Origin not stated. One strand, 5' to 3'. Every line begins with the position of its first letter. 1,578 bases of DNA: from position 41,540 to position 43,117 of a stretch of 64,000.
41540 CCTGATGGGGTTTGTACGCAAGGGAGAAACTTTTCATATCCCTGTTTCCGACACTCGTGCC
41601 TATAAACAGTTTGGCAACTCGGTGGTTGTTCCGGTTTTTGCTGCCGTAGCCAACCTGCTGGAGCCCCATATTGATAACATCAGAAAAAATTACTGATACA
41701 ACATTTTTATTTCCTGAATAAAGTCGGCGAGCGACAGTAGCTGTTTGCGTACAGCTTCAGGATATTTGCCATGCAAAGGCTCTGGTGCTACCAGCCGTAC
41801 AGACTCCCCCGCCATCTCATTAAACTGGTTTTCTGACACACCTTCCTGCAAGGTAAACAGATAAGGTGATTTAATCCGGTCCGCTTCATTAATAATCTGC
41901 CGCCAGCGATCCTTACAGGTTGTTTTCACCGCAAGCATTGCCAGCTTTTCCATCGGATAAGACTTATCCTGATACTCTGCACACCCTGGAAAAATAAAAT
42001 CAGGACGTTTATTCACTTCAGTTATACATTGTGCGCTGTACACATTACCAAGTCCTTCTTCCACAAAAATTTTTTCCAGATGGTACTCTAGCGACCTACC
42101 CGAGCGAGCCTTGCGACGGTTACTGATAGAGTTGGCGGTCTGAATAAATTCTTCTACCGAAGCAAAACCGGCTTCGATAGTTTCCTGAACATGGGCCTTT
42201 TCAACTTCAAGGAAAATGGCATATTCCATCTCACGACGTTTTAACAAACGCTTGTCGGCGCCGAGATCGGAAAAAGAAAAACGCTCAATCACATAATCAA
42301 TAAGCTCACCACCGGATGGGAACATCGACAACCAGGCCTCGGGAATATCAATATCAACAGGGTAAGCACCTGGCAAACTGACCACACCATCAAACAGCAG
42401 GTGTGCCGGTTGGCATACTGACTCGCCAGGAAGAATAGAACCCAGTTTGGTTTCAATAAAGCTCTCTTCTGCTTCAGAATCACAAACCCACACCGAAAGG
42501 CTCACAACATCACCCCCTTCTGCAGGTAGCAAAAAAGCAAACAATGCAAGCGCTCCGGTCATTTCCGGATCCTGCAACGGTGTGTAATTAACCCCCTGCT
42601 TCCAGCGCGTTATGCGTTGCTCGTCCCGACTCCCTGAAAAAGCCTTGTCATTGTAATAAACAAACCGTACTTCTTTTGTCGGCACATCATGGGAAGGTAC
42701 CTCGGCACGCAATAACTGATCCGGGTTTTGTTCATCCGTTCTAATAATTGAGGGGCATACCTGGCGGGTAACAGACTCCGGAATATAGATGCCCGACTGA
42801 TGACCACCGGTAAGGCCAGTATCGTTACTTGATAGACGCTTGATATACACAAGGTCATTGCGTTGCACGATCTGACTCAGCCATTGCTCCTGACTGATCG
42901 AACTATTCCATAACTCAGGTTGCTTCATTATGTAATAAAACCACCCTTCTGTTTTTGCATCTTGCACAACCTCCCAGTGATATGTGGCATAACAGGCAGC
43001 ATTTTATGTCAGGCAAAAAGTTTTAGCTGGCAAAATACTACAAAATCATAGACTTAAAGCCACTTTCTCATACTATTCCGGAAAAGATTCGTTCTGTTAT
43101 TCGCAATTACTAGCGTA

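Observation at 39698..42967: Compact EcoRII-type restriction-modification island with a linked Vsr, inserted between core genes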

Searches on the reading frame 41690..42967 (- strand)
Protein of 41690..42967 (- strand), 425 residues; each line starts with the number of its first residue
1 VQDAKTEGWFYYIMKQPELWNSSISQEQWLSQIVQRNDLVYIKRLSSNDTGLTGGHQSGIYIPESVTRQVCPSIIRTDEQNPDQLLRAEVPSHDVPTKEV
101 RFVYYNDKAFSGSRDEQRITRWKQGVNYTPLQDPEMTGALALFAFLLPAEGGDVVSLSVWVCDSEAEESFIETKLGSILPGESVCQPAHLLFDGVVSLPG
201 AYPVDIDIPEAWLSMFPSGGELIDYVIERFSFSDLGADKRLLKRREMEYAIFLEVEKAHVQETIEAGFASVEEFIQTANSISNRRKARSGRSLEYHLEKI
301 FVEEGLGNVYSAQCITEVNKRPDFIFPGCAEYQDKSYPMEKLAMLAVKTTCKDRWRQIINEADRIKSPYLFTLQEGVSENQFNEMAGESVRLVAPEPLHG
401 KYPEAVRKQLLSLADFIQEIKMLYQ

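Call 3: search_protein_families(library=pfam, proteins=[window:41690-42967:-], max_evalue=0.01)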
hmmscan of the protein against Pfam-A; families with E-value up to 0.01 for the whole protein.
window:41690-42967:- (425 aa): 2 families
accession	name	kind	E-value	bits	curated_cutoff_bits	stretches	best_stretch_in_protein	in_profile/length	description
PF09019.17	EcoRII-C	-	3.9e-65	219.4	25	1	252-417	1-165/165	EcoRII C terminal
PF09217.15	EcoRII-N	-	8.2e-43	146.3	25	1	39-187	6-151/154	Restriction endonuclease EcoRII, N-terminal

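Call 4: search_protein_families(library=ncbifam, proteins=[window:41690-42967:-], max_evalue=0.01)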
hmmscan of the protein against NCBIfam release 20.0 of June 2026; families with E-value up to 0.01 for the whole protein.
window:41690-42967:- (425 aa): 0 families

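Call 5: search_solved_structures(query=window:41690-42967:-, show_alignments=2, max_evalue=0.01)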
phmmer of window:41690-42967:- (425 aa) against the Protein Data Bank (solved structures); distinct sequences matched with E-value up to 0.01: 5.
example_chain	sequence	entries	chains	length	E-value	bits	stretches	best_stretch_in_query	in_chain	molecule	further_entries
1na6_A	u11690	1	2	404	2.9e-129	434.7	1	28-424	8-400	Restriction endonuclease EcoRII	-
3hqg_A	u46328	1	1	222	6.5e-75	255.7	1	208-424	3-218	Type-2 restriction enzyme EcoRII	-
3hqf_A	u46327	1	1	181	1.8e-49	171.9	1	27-194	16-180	Restriction endonuclease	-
2fqz_A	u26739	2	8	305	3.1e-06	29.5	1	280-418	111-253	R.Ecl18kI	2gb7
3bm3_A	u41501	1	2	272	0.00037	22.6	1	220-367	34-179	PspGI restriction endonuclease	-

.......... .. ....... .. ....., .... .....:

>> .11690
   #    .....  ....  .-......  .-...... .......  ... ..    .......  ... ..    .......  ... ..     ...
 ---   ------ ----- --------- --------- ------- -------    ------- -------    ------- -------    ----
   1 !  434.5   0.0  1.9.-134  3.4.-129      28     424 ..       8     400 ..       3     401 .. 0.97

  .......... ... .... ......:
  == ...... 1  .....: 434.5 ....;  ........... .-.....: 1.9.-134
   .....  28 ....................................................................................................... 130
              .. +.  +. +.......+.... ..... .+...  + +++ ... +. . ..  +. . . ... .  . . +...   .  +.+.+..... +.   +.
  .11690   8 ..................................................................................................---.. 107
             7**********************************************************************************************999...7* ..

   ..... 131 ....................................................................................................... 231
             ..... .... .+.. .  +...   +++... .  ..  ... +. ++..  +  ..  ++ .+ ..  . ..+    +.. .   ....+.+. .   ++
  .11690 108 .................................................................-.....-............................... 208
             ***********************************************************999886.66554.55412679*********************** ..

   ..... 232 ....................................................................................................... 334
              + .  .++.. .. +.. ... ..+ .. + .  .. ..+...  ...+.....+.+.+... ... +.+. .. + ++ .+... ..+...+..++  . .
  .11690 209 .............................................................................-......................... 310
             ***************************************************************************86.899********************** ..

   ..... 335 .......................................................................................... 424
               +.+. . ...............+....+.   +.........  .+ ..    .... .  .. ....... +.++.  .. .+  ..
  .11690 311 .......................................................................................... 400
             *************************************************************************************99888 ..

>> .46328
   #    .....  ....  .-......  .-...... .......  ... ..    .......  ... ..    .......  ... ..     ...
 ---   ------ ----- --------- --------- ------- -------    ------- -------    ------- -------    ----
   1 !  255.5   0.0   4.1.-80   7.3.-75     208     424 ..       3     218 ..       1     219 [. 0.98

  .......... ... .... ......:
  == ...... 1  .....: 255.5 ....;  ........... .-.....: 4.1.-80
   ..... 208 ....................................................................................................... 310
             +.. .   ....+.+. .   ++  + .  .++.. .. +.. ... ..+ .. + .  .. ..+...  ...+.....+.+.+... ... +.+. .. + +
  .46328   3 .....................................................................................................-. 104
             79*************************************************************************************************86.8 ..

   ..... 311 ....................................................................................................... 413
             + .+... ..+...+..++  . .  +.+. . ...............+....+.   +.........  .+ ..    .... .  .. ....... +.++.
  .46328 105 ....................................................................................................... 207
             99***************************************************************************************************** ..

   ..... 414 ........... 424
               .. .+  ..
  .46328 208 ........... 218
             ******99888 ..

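Call 11: find_homologous_proteins(query=window:41690-42967:-, max_evalue=1e-20)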
Query window:41690-42967:- (425 aa): 2906 proteins with E <= 1e-20 among 7278 candidates; the best 120 are listed.
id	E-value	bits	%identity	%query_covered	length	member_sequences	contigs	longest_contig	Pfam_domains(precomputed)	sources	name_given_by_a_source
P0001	8.3e-287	969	100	100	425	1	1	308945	PF09019.18,PF09217.15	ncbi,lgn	-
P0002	2.2e-139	483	56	94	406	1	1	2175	PF09019.18,PF09217.15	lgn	-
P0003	2.8e-139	483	56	91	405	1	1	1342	PF09019.18,PF09217.15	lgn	-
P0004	8.4e-138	478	54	95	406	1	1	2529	PF09019.18,PF09217.15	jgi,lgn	-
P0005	3.3e-137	476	55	92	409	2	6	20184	PF09019.18,PF09217.15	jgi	-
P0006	6.0e-136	472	54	92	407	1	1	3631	PF09019.18,PF09217.15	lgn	-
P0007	6.5e-136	472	53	95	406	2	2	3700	PF09019.18,PF09217.15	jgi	jgi:hypothetical protein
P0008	2.6e-134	466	53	93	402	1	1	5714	PF09019.18,PF09217.15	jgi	-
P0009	1.2e-132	461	54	93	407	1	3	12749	PF09019.18,PF09217.15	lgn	-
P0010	2.6e-132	460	53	93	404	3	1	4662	PF09019.18,PF09217.15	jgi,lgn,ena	-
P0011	4.7e-132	459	55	90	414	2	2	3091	PF09019.18,PF09217.15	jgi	-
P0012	1.5e-131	457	53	93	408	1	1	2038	PF09019.18,PF09217.15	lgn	-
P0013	3.1e-131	456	53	94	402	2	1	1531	PF09019.18,PF09217.15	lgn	-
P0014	3.5e-131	456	53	93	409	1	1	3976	PF09019.18,PF09217.15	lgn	-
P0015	4.0e-131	456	54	92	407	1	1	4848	PF09019.18,PF09217.15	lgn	-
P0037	7.6e-127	442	52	91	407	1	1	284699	PF09019.18,PF09217.15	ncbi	-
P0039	6.6e-126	439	53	94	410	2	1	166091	PF09019.18,PF09217.15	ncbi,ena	-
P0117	7.3e-122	425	52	94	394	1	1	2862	PF09019.18,PF09217.15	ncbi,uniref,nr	ncbi:restriction endonuclease [Spongiibacter sp. KMU-158]|uniref:Restriction endonuclease n=1 Tax=Sp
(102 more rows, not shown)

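Call 13: find_encoding_contigs(protein=P0001, flank=10000, max_places=4)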
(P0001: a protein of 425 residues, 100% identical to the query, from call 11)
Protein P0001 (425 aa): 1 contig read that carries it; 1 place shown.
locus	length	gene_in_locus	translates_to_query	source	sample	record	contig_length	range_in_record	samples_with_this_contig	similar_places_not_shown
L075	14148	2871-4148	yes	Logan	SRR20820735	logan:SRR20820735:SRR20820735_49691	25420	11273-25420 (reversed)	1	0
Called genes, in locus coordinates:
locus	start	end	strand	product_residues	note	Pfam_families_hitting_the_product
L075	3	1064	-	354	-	?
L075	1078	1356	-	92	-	PF12769:PNTB_4TM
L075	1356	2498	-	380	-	PF05222:AlaDh_PNT_N, PF01262:AlaDh_PNT_C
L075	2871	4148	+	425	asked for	PF09217:EcoRII-N, PF09019:EcoRII-C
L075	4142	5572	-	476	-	PF00145:DNA_methylase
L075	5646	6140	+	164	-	PF03852:Vsr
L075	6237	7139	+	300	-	PF00296:Bac_luciferase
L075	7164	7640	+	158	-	PF03061:4HBT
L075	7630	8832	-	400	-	-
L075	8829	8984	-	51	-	-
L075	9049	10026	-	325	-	PF08003:Methyltransf_9, PF13489:Methyltransf_23, PF08241:Methyltransf_11, PF08242:Methyltransf_12 (weak), PF13649:Methyltransf_25, PF13847:Methyltransf_31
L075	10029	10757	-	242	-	PF01209:Ubie_methyltran (weak), PF08241:Methyltransf_11, PF08242:Methyltransf_12, PF13649:Methyltransf_25, PF13847:Methyltransf_31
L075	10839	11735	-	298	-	PF00248:Aldo_ket_red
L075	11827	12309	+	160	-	PF04461:YajQ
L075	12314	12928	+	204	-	PF19489:SLT_4, PF01464:SLT (weak)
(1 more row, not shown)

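Call 14: list_cluster_members(proteins=[P0001, P0037, P0039, P0117])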
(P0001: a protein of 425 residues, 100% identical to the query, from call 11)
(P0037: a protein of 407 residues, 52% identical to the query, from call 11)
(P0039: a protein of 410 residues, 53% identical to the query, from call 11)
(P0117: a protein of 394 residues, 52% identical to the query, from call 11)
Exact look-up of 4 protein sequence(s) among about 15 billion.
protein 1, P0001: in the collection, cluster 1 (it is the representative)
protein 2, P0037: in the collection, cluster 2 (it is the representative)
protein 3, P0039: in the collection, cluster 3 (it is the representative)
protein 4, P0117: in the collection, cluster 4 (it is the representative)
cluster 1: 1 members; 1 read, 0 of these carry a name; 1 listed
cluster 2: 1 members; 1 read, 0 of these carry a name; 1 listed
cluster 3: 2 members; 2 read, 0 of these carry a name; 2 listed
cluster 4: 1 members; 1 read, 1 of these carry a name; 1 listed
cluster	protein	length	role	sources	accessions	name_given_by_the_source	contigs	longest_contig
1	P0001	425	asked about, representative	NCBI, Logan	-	-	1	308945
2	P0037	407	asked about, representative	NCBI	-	-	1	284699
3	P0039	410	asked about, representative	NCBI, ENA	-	-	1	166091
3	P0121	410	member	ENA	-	-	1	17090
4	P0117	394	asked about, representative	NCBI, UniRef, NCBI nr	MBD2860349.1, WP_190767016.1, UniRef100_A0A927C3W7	restriction endonuclease [Spongiibacter sp. KMU-158] | Restriction endonuclease n=1 Tax=Spongiibacter pelagi TaxID=2760804 RepID=A0A927C3W7_9GAMM | type II restriction endonuclease [Spongiibacter pelagi]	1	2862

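Call 32: search_dna_similar(query=window:41690-42967:-, collection=plasmids, mode=protein, max_rows=20, rows=spread)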
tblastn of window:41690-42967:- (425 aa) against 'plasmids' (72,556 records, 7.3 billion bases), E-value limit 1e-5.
Records with a match: 2640; places in all: 2781; records where one place covers at least 80% of the query: 2466.
Best place of each record, by identity: 60-80% 6; <60% 2634.
By first word of the organism name: Klebsiella 1567; Escherichia 411; Enterobacter 275; Citrobacter 144; Salmonella 78; Raoultella 37; uncultured 14; Shigella 10; Pantoea 9; Serratia 7; and 48 more.
By predicted mobility (MOB-suite, as given by PLSDB): conjugative 1993; non-mobilizable 351; mobilizable 296.
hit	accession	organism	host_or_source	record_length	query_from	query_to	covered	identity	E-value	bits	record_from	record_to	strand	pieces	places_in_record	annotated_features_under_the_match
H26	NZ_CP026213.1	Citrobacter sp. CFNIH10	-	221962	27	424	94%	53.0%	2e-125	407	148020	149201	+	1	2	type II site-specific deoxyribonuclease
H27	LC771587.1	Escherichia coli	isolate,human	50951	27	424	94%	52.8%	4e-125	406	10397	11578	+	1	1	type II restriction endonuclease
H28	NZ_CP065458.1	Klebsiella pneumoniae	Homo sapiens,Taichung Veterans General ...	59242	27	424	94%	52.8%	4e-125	406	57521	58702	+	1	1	type II site-specific deoxyribonuclease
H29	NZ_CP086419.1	Klebsiella pneumoniae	Homo sapiens,stool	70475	27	424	94%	52.8%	4e-125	406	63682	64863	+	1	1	type II site-specific deoxyribonuclease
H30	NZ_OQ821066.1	Klebsiella pneumoniae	-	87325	27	424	94%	52.8%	4e-125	406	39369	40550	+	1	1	type II site-specific deoxyribonuclease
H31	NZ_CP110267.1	Klebsiella pneumoniae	chicken,chicken intestinal contents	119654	27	424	94%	52.8%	4e-125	406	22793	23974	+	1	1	type II site-specific deoxyribonuclease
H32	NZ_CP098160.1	Klebsiella pneumoniae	Canis lupus familiaris,Rectal swab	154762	27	424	94%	52.8%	4e-125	406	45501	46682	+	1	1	type II site-specific deoxyribonuclease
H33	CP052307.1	Klebsiella pneumoniae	Homo sapiens,blood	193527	27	424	94%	52.8%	4e-125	406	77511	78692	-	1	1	type II site-specific deoxyribonuclease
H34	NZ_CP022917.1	Klebsiella pneumoniae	Homo sapiens,Rectal swab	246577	27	424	94%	52.8%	4e-125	406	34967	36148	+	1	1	type II site-specific deoxyribonuclease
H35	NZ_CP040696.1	Citrobacter freundii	Rabbit,single culture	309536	27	424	94%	52.8%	4e-125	406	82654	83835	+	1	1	type II site-specific deoxyribonuclease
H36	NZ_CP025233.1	Salmonella enterica subsp. enterica serovar Newport str. ...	Bovine,bovine hide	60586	27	424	94%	52.8%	8e-125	405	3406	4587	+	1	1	type II site-specific deoxyribonuclease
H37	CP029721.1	Enterobacter cloacae complex sp.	-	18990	27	424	94%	52.5%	3e-125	406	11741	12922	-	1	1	restriction endonuclease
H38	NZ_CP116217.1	Klebsiella michiganensis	Homo sapiens,sputum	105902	27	424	94%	52.5%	2e-124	404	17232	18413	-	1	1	type II site-specific deoxyribonuclease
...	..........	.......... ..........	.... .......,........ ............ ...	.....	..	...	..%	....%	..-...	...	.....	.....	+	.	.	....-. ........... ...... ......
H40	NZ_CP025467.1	Klebsiella pneumoniae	Homo sapiens,mixed culture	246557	19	424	96%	45.8%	1e-102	341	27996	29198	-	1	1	type II restriction endonuclease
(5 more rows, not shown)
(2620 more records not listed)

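Call 33: get_annotated_region(hit=H27, flank=4000)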
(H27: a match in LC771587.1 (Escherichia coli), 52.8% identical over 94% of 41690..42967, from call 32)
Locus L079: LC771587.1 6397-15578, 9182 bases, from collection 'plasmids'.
description: Escherichia coli TUM13882 plasmid pMTY13882_IncN DNA, complete sequence
organism: Escherichia coli (NCBI taxid 562)
taxonomy: Bacteria; Pseudomonadota; Gammaproteobacteria; Enterobacterales; Enterobacteriaceae; Escherichia; Escherichia coli
host: -; source: isolate,human; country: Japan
typing (MOB-suite, as given by PLSDB): conjugative; replicon IncN; relaxase MOBF; mating-pair formation MPF_T
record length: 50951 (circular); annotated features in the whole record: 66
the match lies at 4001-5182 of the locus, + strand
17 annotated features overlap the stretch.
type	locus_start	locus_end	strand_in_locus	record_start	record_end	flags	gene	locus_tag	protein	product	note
CDS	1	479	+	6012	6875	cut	aadA1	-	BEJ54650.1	ANT(3'')-Ia family aminoglycoside nucleotidyltransferase AadA1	-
predicted_resistance_gene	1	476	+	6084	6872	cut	aadA2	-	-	ANT(3'')-Ia family aminoglycoside nucleotidyltransferase AadA2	predicted by amrfinderplus; class AMINOGLYCOSIDE; identity 100.0%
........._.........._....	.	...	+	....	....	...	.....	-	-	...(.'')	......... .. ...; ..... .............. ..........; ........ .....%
CDS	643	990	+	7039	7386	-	-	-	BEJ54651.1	quaternary ammonium compound efflux SMR transporter QacE delta 1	-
predicted_resistance_gene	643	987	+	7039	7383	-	qacEdelta1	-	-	quaternary ammonium compound efflux SMR transporter QacE delta 1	predicted by amrfinderplus; class QUATERNARY AMMONIUM; identity 100.0%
predicted_resistance_gene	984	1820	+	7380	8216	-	sul1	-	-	sulfonamide-resistant dihydropteroate synthase Sul1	predicted by amrfinderplus; class SULFONAMIDE; identity 100.0%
CDS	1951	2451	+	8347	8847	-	-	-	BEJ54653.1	GNAT family N-acetyltransferase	-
CDS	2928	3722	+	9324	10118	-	-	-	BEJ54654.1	IS6-like element IS6100 family transposase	-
CDS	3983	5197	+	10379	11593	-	-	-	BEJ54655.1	type II restriction endonuclease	-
CDS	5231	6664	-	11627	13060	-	-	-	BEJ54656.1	DNA cytosine methyltransferase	-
CDS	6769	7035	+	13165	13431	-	-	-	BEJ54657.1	hypothetical protein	-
CDS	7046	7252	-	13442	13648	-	-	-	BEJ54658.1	hypothetical protein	-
CDS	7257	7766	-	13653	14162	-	-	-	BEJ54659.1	hypothetical protein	-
CDS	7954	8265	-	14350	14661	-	-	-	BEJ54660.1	hypothetical protein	-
CDS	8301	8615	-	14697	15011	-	-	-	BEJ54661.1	TrbM/KikA/MpfK family conjugal transfer protein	-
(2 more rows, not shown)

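Call 34: find_related_loci(query=A1, collection=metagenome_contigs, flank=5000)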
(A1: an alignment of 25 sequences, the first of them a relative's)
Query A1 (425 aa) in metagenome_contigs; peptide patterns used: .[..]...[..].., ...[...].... (x = any residue, [..] = any of these).
600 stretches matched a pattern (row limit reached: there are more); 539 encode a relative of the query (tblastn E <= 1e-3); the best 80 are kept; 80 distinct loci.
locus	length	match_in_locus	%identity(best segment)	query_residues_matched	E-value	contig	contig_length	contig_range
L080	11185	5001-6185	52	29-421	1e-135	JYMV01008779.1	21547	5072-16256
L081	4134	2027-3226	51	25-423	6e-138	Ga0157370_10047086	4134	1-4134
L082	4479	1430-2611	53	27-424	9e-136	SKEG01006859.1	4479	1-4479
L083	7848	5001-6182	53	27-424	1e-133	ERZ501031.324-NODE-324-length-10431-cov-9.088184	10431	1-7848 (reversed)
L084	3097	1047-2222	51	29-424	7e-139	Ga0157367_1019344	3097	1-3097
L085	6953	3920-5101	53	27-424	2e-133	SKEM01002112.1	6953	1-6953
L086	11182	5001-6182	51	27-424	1e-132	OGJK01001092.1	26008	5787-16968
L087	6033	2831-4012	52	27-424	6e-133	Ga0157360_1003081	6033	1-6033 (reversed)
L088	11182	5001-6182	52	27-424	2e-132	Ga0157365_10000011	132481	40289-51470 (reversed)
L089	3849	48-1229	52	27-424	1e-135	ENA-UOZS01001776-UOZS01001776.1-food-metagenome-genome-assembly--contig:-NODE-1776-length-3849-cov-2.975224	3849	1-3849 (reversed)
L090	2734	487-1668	51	27-424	8e-138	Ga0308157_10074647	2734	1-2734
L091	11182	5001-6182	51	27-424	7e-131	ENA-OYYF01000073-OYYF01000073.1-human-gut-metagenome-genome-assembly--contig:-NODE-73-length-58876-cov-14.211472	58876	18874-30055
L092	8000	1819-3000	53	29-425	3e-130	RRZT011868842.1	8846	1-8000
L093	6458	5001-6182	50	27-424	2e-129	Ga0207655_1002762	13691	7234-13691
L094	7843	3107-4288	53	29-425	1e-129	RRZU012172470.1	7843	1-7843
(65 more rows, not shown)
